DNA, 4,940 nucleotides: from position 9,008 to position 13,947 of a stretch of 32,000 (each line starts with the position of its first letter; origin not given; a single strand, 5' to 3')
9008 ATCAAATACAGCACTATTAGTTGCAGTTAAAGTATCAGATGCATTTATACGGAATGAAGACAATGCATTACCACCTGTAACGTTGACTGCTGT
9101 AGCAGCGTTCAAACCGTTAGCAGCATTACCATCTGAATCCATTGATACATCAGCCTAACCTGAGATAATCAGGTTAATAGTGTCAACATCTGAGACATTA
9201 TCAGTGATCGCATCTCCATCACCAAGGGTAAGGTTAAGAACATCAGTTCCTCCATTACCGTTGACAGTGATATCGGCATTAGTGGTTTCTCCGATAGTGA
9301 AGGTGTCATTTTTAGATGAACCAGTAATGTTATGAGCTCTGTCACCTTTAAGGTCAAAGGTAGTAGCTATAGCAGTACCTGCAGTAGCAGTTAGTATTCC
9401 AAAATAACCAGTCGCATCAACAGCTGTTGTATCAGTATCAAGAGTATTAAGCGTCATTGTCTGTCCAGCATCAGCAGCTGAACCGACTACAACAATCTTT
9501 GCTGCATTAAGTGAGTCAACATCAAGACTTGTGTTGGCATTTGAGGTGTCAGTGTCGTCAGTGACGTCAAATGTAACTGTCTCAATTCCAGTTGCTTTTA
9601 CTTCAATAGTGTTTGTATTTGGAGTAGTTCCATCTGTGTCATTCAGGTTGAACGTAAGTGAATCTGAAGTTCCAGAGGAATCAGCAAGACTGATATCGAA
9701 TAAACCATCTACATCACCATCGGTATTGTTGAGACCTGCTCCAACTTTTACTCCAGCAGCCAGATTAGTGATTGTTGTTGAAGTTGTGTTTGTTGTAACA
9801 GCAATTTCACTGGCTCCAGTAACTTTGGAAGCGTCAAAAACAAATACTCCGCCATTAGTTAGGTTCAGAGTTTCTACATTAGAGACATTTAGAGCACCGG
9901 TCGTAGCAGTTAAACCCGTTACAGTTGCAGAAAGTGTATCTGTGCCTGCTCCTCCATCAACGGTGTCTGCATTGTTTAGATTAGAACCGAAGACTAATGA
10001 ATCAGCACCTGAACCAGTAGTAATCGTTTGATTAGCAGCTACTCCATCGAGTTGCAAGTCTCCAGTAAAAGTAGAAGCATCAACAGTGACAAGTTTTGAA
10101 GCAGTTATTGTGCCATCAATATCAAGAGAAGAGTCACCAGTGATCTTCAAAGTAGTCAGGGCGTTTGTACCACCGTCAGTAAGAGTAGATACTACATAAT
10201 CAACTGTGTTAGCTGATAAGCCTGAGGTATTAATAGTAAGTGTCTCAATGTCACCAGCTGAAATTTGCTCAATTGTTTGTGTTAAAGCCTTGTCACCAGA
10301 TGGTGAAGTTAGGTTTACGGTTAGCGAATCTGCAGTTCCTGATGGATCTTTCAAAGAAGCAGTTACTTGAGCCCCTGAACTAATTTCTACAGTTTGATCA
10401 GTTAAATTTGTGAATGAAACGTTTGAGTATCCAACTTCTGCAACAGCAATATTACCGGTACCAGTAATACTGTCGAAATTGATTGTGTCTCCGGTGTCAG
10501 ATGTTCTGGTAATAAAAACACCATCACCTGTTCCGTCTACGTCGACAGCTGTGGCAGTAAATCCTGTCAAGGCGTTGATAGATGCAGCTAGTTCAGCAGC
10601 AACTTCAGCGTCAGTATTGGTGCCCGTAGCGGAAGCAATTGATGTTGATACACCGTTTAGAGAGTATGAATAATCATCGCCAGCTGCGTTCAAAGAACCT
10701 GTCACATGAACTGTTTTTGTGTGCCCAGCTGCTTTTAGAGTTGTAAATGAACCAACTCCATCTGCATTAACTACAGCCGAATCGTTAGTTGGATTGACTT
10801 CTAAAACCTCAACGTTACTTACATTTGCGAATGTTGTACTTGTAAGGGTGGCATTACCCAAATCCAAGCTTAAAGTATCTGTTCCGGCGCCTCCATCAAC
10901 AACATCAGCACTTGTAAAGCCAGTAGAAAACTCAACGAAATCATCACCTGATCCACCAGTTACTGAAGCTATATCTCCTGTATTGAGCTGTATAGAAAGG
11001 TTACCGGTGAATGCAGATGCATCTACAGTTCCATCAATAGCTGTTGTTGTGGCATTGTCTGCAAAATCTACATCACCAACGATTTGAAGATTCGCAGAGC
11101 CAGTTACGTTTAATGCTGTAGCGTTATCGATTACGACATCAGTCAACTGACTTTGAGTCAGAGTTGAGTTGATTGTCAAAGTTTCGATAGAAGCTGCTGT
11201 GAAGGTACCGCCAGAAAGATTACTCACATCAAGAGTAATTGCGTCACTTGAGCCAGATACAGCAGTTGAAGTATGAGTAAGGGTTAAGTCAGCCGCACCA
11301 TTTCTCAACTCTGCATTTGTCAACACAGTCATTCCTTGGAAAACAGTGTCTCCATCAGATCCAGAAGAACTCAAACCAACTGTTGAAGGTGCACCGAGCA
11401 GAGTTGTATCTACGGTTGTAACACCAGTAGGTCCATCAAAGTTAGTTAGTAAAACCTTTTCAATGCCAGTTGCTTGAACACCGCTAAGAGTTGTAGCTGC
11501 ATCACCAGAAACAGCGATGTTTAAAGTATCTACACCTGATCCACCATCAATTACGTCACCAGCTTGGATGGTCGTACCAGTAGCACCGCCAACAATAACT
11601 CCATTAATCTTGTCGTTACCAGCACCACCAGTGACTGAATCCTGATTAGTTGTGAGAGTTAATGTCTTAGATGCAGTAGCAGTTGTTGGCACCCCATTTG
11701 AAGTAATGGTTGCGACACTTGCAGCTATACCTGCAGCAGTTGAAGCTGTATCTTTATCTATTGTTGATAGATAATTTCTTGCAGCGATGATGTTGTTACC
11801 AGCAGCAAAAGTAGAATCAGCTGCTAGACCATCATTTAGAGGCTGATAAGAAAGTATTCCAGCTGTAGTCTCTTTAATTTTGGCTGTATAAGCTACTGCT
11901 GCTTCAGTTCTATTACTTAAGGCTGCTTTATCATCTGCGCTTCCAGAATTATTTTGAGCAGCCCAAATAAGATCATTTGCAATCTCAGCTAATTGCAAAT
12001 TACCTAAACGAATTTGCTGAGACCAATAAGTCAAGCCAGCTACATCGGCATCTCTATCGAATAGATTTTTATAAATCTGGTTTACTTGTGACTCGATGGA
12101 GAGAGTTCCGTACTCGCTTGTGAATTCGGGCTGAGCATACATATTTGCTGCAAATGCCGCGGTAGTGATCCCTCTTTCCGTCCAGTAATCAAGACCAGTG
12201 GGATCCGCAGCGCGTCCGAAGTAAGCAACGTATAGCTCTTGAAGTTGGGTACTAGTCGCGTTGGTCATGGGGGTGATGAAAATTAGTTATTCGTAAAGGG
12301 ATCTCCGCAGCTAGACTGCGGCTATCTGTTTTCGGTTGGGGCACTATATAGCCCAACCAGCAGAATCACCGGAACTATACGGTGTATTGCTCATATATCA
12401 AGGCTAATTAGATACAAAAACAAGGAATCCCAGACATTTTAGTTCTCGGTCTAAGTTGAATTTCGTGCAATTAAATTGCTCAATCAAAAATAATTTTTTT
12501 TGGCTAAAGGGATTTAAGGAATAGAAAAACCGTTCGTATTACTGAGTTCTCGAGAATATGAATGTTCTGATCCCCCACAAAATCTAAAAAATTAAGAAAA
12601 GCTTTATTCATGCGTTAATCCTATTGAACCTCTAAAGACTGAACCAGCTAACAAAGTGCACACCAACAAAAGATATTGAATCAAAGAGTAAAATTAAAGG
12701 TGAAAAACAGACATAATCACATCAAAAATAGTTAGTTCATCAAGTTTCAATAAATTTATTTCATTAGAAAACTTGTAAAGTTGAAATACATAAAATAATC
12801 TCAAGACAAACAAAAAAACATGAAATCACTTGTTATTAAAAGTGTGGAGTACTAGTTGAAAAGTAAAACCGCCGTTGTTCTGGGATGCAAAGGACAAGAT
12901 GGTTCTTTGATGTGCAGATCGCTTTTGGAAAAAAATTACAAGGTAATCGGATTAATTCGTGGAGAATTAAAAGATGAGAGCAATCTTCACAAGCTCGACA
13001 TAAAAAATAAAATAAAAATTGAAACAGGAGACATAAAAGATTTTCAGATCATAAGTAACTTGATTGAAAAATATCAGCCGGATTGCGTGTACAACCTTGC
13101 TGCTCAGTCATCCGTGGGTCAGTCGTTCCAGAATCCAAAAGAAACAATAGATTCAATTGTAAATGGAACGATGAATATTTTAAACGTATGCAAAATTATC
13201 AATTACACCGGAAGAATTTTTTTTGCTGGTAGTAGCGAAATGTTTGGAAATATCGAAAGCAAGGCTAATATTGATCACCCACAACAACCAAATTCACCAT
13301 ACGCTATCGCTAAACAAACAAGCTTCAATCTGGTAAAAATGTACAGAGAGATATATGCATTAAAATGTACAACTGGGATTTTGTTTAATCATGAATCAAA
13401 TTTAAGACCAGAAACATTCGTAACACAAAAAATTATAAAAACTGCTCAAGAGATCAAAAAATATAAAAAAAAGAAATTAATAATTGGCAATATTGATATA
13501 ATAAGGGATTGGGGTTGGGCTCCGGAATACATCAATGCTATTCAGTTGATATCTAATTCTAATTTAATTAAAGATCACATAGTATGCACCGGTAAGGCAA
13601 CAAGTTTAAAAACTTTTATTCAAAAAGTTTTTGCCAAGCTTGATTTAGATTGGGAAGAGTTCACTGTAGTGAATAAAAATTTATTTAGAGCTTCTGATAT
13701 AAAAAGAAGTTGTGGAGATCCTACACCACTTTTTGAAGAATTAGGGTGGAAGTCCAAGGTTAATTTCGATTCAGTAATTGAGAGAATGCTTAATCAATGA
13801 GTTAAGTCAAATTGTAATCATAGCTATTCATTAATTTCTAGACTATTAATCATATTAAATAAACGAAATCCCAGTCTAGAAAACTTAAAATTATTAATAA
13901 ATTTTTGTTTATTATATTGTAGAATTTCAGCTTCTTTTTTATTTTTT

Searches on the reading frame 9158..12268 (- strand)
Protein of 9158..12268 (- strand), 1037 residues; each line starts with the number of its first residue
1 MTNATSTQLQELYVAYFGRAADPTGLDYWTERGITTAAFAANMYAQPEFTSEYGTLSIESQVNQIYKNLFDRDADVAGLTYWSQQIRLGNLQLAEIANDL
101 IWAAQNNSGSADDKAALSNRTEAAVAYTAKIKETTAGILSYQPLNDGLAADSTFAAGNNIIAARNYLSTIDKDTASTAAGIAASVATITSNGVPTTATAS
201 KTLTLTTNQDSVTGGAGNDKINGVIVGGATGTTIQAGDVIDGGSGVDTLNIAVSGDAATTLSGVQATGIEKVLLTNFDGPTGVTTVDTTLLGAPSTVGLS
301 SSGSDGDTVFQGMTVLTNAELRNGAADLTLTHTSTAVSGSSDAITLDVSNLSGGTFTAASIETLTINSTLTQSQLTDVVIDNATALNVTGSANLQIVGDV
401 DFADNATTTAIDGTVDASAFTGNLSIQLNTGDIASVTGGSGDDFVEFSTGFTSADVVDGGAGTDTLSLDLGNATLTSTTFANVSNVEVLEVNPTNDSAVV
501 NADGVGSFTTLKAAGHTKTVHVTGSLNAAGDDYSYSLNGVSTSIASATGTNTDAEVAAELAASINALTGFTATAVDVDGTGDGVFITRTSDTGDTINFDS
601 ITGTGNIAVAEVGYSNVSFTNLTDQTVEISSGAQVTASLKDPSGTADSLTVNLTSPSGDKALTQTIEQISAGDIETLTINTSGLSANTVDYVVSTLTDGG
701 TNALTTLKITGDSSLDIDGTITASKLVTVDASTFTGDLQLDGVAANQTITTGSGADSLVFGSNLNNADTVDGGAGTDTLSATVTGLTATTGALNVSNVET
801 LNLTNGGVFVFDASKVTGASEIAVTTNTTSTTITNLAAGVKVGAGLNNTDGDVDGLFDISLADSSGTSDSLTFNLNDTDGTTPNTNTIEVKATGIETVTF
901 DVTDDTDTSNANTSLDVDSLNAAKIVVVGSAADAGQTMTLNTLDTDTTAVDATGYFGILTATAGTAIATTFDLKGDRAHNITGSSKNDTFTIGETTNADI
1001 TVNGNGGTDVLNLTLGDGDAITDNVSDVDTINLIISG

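Call 5: search_protein_families(library=pfam, proteins=[window:9158-12268:-], max_evalue=0.01)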
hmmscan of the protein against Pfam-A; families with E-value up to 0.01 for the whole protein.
window:9158-12268:- (1037 aa): 2 families
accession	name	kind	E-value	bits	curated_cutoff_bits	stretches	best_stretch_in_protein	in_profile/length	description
PF13946.11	DUF4214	-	3.8e-14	52.9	23.2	1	40-97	1-59/72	Domain of unknown function (DUF4214)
PF00353.25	HemolysinCabind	-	0.003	17.9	23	0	210-223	16-29/36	RTX calcium-binding nonapeptide repeat (4 copies)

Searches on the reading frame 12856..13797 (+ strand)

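Call 5: search_protein_families(library=pfam, proteins=[window:12856-13797:+], max_evalue=0.01)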
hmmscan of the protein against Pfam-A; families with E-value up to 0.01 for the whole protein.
window:12856-13797:+ (314 aa): 6 families
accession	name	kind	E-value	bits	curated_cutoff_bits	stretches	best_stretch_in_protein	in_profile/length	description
PF16363.11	GDP_Man_Dehyd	-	5.3e-90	302.7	27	1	8-311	2-332/332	GDP-mannose 4,6 dehydratase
PF01370.27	Epimerase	-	6.9e-46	157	20.9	1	7-235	2-227/240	NAD dependent epimerase/dehydratase family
PF02719.21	Polysacc_synt_2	-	1.1e-09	38.4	20.2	1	8-114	3-117/293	Polysaccharide biosynthesis protein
PF01073.25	3Beta_HSD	-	1.1e-08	34.9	22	1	7-219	1-215/280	3-beta hydroxysteroid dehydrogenase/isomerase family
PF04321.23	RmlD_sub_bind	-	9.9e-06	25.3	27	1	7-169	4-145/287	RmlD substrate binding domain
PF05368.20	NmrA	-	0.0096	16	27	0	3-73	2-70/298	NmrA-like family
